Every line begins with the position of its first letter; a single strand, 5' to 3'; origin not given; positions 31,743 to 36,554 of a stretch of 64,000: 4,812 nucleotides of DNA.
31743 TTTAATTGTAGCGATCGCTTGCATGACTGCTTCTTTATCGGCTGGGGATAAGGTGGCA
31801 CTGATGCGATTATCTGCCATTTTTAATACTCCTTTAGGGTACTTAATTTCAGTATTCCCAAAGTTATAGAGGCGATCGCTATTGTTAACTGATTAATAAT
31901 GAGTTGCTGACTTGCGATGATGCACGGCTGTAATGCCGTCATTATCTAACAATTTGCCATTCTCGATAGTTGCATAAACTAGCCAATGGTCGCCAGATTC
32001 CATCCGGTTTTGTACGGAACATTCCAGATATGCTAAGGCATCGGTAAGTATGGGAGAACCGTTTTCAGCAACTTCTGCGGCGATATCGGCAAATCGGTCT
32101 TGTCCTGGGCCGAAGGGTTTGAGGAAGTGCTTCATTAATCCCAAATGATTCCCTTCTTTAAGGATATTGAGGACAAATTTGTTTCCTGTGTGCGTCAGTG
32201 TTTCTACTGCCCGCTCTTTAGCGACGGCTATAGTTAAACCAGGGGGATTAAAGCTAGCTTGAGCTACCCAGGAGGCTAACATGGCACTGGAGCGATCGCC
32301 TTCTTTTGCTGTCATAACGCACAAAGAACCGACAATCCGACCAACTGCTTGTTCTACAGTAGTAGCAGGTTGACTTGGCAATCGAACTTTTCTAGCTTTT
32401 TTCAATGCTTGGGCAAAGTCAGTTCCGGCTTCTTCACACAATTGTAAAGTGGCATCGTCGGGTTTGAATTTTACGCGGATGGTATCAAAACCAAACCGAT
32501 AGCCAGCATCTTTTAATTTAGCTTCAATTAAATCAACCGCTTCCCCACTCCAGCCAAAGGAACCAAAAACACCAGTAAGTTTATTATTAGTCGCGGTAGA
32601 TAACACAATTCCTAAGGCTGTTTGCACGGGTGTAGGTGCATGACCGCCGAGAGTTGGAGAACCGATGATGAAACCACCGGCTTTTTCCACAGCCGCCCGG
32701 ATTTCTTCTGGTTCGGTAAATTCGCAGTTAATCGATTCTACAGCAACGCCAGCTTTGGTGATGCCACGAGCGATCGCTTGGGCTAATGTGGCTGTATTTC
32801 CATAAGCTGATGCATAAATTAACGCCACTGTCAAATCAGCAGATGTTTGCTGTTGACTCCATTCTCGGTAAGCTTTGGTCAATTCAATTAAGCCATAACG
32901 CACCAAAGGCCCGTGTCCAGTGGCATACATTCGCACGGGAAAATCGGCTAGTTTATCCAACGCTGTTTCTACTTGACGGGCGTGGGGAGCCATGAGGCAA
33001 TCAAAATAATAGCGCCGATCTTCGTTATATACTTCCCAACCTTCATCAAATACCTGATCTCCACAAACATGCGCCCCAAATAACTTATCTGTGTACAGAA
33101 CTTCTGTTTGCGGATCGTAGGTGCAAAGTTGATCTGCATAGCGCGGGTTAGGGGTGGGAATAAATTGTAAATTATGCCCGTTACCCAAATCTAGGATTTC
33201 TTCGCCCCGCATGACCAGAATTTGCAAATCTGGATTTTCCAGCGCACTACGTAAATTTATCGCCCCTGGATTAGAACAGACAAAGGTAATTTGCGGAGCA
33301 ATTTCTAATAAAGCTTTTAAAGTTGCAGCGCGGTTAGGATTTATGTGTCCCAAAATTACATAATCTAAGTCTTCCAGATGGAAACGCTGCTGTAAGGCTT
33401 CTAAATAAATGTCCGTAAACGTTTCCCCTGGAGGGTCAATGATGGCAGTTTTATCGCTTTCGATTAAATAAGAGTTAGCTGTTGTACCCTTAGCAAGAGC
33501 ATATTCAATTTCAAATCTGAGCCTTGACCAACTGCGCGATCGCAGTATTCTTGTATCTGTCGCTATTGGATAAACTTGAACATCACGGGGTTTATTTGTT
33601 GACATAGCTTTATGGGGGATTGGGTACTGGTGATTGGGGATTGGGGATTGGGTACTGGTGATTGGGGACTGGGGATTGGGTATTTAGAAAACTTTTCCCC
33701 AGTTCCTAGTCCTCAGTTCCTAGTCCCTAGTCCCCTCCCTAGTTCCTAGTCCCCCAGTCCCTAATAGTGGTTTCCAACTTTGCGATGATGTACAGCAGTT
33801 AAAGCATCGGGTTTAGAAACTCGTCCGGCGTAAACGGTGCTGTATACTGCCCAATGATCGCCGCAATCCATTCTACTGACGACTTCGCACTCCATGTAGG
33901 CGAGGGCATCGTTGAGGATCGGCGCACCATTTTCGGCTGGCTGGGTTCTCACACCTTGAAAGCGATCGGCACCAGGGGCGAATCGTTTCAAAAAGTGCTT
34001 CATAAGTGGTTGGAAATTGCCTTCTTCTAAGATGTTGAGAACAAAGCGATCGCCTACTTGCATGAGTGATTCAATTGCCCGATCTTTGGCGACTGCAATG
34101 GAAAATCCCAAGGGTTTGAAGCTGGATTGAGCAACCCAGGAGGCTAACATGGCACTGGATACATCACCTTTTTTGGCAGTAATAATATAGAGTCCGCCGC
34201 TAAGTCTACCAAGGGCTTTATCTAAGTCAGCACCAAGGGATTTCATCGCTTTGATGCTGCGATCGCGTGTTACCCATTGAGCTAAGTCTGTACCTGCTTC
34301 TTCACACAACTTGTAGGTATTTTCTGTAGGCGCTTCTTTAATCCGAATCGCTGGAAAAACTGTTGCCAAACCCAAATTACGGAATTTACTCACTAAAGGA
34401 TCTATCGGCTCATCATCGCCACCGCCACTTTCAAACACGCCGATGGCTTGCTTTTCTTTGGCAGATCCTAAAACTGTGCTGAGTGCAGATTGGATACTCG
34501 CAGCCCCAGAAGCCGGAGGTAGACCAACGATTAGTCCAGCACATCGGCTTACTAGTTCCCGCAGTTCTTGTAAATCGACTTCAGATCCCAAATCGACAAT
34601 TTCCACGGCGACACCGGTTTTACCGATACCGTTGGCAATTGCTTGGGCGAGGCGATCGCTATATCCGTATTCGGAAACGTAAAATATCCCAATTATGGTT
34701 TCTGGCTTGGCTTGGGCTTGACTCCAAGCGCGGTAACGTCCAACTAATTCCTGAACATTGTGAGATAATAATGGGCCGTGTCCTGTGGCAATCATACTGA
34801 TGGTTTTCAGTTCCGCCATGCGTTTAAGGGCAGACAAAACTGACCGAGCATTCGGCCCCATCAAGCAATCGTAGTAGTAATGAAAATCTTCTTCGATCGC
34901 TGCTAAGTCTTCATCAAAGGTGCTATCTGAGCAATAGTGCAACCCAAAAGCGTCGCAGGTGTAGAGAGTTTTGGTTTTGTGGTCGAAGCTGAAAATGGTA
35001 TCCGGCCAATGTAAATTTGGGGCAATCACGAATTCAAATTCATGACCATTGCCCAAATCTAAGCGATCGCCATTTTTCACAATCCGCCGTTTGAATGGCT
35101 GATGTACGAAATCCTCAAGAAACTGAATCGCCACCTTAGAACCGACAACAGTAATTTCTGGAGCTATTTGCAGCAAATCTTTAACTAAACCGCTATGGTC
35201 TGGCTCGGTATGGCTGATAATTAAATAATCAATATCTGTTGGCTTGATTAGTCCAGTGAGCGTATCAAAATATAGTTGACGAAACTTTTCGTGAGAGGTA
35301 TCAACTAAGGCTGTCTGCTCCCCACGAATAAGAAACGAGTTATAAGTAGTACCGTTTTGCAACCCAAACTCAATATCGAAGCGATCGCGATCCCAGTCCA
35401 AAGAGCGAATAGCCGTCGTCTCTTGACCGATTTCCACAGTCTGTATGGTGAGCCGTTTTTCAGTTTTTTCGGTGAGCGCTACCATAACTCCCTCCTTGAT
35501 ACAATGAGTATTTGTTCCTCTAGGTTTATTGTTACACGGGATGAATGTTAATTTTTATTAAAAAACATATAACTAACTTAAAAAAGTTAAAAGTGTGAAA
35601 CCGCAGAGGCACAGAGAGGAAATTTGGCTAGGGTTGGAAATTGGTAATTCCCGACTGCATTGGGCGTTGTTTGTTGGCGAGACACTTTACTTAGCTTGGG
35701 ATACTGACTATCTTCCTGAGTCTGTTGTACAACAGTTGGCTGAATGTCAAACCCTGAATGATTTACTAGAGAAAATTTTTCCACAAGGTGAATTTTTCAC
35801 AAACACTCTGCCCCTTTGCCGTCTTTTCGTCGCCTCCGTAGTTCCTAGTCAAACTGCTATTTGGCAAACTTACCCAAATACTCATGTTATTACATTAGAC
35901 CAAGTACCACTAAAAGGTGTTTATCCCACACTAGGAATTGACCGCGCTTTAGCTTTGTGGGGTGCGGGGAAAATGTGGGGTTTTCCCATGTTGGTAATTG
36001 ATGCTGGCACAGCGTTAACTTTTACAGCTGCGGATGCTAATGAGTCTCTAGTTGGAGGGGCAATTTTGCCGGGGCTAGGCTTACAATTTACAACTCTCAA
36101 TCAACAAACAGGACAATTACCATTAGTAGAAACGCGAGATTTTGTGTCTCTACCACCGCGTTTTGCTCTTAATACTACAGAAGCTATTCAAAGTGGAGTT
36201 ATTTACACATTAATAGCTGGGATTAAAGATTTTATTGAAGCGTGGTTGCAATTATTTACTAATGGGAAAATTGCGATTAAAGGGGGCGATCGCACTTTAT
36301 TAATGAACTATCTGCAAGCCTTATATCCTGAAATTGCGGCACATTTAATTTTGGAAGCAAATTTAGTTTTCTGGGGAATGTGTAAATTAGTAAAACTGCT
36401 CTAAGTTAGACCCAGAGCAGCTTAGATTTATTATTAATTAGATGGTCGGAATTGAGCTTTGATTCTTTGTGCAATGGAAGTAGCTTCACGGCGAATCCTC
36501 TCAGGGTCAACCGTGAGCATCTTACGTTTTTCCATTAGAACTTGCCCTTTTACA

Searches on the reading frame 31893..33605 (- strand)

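Call 60: search_protein_families(library=pfam, proteins=[window:31893-33605:-], max_evalue=0.00001)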
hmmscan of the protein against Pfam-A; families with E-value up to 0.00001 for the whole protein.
window:31893-33605:- (570 aa): 4 families
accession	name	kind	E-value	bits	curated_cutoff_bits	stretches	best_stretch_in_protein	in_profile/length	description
PF01613.24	Flavin_Reduct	-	2.8e-28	99.4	27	1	422-565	2-147/153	Flavin reductase like domain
PF19583.5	ODP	-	7.3e-17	62.3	27.2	1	43-232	3-194/194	ODP family beta lactamase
PF00258.30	Flavodoxin_1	-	4e-13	50.2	25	1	262-393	1-142/143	Flavodoxin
PF00753.33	Lactamase_B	-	5.1e-06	27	22.7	0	42-172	5-147/196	Metallo-beta-lactamase superfamily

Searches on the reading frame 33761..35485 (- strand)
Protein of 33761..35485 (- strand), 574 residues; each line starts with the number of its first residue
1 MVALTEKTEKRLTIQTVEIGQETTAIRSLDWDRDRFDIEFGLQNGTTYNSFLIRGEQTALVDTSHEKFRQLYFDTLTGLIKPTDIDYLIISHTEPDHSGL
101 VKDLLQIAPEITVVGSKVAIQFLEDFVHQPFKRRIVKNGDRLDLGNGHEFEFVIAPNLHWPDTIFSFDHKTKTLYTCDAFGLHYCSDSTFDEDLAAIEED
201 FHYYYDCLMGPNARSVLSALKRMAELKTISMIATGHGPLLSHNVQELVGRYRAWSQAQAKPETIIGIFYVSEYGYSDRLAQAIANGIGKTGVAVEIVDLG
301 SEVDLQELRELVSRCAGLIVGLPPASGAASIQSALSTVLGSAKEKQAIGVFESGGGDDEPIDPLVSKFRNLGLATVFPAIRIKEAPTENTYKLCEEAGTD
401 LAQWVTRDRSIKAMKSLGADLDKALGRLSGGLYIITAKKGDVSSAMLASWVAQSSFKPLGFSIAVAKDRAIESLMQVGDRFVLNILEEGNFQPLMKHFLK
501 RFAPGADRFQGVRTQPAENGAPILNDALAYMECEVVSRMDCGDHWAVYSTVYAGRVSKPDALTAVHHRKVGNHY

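Call 60: search_protein_families(library=pfam, proteins=[window:33761-35485:-], max_evalue=0.00001)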
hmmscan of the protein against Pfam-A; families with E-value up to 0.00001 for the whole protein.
window:33761-35485:- (574 aa): 4 families
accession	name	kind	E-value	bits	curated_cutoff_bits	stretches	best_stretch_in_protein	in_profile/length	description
PF01613.24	Flavin_Reduct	-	7.7e-30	104.5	27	1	426-567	2-145/153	Flavin reductase like domain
PF19583.5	ODP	-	9.1e-22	78.3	27.2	1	49-237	4-194/194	ODP family beta lactamase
PF00753.33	Lactamase_B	-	1e-09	39.1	22.7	1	48-183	6-154/196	Metallo-beta-lactamase superfamily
PF00258.30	Flavodoxin_1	-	1.2e-08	35.7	25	1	267-398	1-143/143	Flavodoxin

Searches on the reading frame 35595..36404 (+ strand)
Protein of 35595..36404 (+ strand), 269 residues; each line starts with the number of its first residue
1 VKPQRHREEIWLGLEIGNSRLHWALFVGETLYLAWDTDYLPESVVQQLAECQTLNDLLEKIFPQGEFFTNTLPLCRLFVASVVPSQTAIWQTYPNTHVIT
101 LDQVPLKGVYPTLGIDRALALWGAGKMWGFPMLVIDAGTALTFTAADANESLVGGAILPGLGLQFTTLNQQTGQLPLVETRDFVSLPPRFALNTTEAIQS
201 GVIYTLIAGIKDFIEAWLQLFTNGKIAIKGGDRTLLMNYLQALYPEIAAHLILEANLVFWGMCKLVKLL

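Call 60: search_protein_families(library=pfam, proteins=[window:35595-36404:+], max_evalue=0.00001)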
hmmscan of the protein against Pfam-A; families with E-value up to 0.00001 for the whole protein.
window:35595-36404:+ (269 aa): 1 family
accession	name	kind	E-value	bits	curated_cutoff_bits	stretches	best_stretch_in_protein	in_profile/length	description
PF03309.20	Pan_kinase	-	4.4e-29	102.2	24.7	1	12-215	2-204/205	Type III pantothenate kinase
